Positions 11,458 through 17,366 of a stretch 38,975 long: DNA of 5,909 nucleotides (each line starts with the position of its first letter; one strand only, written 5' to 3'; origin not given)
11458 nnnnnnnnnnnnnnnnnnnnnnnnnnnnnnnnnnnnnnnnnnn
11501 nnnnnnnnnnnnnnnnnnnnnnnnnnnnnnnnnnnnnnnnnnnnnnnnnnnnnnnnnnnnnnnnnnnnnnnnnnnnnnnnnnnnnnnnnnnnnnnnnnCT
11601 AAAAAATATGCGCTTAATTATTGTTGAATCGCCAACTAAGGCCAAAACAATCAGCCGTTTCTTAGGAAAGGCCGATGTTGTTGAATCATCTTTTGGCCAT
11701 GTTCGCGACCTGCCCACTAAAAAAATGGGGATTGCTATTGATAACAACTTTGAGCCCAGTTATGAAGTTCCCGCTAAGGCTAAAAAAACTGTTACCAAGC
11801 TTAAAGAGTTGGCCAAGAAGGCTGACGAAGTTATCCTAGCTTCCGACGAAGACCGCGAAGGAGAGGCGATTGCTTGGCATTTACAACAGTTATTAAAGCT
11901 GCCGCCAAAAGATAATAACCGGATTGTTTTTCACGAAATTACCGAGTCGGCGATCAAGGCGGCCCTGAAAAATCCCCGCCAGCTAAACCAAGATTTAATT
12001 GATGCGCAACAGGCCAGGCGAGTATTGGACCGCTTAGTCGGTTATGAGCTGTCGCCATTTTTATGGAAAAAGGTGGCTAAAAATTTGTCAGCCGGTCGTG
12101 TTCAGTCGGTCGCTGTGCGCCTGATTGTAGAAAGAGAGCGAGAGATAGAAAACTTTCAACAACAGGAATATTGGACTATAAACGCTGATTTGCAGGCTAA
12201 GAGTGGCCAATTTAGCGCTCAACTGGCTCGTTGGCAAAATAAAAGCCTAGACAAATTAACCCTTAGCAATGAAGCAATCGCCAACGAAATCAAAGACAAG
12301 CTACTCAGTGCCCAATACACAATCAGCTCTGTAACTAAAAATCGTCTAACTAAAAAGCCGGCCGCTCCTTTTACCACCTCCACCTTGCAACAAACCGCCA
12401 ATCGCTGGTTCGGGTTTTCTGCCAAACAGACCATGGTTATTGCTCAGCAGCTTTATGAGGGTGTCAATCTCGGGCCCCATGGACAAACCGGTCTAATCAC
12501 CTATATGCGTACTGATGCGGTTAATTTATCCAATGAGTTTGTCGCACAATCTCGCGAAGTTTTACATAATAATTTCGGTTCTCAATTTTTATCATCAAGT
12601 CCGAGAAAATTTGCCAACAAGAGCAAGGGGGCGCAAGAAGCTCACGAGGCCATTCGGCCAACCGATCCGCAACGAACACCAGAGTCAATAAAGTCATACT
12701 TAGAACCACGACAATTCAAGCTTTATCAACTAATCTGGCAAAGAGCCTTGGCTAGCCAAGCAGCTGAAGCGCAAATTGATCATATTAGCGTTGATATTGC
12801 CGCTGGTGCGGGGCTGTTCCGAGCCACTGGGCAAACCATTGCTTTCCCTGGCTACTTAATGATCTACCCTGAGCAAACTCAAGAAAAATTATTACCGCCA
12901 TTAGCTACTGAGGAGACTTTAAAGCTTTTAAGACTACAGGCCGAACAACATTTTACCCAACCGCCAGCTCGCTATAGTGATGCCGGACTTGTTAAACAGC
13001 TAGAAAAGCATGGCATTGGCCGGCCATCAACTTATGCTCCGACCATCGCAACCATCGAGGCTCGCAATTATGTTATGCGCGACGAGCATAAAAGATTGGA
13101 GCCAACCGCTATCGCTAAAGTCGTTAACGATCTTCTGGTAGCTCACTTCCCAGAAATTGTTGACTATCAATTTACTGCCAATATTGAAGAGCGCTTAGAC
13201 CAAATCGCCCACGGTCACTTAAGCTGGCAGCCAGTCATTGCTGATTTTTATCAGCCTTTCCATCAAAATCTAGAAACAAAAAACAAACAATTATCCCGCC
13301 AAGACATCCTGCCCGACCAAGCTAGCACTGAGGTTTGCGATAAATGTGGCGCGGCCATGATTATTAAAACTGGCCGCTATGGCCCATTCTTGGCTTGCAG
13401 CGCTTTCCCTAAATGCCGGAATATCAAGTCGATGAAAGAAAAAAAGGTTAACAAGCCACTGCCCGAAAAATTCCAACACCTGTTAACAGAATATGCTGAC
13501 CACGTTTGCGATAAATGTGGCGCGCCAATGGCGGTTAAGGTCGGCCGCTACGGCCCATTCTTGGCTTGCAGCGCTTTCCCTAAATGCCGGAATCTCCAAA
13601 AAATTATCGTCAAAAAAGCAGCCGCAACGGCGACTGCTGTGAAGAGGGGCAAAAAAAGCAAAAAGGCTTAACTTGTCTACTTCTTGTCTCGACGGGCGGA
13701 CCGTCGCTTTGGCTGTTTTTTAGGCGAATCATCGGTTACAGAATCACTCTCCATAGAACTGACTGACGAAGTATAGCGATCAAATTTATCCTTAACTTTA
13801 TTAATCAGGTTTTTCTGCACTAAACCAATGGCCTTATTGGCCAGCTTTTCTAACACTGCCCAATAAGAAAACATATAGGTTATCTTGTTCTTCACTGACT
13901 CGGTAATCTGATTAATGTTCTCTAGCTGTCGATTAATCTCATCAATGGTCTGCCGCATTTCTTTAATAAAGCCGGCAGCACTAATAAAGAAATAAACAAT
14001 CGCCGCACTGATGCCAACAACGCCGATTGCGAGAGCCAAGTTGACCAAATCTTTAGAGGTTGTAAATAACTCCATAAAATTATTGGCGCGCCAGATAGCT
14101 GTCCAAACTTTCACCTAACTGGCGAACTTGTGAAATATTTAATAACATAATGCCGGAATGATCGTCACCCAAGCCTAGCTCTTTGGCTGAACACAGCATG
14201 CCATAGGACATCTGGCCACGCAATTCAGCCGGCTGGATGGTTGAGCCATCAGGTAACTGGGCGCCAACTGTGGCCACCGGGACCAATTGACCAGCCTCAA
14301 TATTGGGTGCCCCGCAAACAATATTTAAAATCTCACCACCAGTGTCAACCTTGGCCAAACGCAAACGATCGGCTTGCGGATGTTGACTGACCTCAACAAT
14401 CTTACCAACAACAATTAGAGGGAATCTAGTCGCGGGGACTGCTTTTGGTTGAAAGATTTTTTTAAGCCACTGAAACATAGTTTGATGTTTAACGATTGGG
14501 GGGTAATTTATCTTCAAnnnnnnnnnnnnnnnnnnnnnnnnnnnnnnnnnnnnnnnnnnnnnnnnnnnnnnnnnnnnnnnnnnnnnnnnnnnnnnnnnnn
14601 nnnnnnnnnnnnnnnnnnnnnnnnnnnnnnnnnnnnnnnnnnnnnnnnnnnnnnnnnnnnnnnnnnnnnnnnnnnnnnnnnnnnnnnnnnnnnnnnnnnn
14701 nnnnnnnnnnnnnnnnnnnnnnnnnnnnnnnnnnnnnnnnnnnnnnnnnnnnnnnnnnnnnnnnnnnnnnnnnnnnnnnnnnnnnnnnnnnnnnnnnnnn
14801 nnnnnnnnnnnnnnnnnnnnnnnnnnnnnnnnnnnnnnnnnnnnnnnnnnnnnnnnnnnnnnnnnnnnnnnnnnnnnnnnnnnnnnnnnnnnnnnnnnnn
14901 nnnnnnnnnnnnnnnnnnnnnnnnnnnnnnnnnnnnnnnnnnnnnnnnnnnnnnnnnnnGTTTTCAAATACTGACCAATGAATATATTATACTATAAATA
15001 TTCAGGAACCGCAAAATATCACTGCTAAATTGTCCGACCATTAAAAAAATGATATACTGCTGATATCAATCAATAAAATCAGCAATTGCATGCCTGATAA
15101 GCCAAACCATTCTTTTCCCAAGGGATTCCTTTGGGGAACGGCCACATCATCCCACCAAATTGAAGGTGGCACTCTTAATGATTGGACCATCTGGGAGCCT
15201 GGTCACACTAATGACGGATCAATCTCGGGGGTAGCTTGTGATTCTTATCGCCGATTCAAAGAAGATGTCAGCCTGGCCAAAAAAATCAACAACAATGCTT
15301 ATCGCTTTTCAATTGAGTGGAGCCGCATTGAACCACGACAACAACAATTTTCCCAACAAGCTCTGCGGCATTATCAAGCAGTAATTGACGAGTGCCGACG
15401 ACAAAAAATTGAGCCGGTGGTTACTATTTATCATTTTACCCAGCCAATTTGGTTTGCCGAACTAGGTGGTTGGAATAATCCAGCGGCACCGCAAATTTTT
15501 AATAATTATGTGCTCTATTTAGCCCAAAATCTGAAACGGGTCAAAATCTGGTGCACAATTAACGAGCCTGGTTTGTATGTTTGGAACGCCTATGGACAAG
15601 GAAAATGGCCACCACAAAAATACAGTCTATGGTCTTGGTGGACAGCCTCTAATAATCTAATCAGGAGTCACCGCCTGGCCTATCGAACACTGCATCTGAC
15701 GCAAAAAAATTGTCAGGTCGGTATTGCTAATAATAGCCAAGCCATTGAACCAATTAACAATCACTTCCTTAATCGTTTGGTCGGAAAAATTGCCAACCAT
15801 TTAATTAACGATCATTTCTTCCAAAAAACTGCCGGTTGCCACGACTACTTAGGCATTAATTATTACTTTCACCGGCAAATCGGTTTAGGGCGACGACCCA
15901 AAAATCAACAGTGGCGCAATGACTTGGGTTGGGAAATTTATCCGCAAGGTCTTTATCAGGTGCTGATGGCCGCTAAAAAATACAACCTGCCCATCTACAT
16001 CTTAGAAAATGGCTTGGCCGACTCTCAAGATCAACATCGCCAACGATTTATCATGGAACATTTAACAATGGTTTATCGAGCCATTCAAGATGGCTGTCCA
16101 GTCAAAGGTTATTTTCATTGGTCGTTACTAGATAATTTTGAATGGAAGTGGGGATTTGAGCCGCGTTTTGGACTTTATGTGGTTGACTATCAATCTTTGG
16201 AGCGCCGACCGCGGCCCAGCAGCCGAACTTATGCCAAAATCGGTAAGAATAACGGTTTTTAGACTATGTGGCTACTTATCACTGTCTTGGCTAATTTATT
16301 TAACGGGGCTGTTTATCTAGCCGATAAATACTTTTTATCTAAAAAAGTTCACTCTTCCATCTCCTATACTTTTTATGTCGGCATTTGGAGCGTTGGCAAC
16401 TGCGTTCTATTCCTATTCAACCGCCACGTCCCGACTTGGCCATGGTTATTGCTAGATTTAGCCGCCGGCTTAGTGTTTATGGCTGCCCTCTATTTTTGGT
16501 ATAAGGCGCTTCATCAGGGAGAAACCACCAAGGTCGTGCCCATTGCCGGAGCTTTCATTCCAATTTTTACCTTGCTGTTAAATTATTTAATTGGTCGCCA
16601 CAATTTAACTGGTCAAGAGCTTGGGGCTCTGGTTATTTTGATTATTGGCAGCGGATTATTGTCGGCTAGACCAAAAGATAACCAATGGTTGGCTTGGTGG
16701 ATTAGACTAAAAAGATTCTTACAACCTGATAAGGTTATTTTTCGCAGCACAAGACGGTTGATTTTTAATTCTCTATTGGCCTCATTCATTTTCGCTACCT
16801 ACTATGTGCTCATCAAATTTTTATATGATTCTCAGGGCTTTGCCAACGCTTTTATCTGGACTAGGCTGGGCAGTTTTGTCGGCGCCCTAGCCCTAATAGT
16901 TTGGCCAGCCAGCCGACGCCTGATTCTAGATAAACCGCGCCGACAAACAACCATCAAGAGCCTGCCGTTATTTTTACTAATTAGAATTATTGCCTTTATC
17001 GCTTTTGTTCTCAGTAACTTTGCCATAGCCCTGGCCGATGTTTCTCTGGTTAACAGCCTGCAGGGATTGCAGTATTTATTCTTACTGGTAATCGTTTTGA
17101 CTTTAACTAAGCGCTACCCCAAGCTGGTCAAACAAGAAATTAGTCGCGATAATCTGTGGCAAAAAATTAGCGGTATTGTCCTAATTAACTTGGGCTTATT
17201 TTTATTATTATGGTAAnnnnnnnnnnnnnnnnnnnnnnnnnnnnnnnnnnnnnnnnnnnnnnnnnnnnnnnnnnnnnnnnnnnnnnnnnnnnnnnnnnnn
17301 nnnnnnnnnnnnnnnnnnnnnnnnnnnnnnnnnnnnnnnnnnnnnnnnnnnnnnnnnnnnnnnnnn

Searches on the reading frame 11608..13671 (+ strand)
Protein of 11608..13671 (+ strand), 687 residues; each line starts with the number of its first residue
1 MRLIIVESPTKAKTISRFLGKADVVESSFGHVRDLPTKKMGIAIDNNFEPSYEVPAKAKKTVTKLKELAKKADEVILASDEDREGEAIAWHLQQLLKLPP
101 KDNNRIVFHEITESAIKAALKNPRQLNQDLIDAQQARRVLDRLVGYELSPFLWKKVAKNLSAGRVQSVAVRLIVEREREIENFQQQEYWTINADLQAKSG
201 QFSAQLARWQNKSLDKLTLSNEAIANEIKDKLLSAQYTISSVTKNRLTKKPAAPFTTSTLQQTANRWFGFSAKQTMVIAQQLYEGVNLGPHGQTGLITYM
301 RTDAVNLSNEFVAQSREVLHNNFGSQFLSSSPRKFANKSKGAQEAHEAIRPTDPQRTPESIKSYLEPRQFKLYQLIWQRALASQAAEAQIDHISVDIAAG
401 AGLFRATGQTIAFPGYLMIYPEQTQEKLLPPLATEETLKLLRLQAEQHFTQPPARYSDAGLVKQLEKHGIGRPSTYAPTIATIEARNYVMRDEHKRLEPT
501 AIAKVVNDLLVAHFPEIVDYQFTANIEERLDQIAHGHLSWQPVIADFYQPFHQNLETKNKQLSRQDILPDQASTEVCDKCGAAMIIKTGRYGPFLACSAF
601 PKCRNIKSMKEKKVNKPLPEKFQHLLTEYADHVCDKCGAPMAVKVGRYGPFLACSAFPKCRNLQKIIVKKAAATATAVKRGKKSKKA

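Call 8: search_protein_families(library=pfam, proteins=[window:11608-13671:+], max_evalue=0.001)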
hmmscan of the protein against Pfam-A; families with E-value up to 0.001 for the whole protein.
window:11608-13671:+ (687 aa): 4 families
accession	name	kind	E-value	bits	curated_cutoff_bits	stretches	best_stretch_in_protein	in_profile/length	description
PF01131.25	Topoisom_bac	-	1.1e-123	413.7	35.1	1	126-544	2-410/411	DNA topoisomerase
PF01396.24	Zn_ribbon_Top1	-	6.4e-26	90.3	32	2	575-611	2-38/39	Topoisomerase DNA binding C4 zinc finger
PF01751.28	Toprim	-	7.1e-23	81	23.1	1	3-111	2-96/96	Toprim domain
PF13368.11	Toprim_C_rpt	-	3.5e-05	24.1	22.3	0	638-654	5-21/57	Topoisomerase C-terminal repeat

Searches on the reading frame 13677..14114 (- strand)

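Call 8: search_protein_families(library=pfam, proteins=[window:13677-14114:-], max_evalue=0.001)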
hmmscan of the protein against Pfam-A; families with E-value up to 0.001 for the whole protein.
window:13677-14114:- (145 aa): 1 family
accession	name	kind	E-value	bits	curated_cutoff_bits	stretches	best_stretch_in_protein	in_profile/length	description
PF05478.16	Prominin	-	2.1e-06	26.6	34.3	1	23-120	141-240/799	Prominin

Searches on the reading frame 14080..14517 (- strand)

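Call 9: search_protein_families(library=pfam, proteins=[window:14080-14517:-], max_evalue=0.001)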
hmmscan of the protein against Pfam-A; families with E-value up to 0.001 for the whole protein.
window:14080-14517:- (145 aa): 1 family
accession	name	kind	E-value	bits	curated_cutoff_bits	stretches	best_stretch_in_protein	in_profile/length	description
PF01588.26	tRNA_bind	-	1.2e-20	73.8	27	1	35-124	1-85/96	Putative tRNA binding domain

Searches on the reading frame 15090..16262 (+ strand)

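Call 9: search_protein_families(library=pfam, proteins=[window:15090-16262:+], max_evalue=0.001)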
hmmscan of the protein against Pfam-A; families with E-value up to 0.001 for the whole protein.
window:15090-16262:+ (390 aa): 1 family
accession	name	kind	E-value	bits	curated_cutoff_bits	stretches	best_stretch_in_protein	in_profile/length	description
PF00232.24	Glyco_hydro_1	-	4.1e-92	309.4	22.6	2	7-247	3-253/453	Glycosyl hydrolase family 1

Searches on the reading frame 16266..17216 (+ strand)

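Call 9: search_protein_families(library=pfam, proteins=[window:16266-17216:+], max_evalue=0.001)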
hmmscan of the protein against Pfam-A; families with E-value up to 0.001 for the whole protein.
window:16266-17216:+ (316 aa): 1 family
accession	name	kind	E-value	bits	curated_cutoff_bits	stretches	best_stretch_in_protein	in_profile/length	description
PF00892.27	EamA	-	4.9e-09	37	28.2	1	2-133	3-134/135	EamA-like transporter family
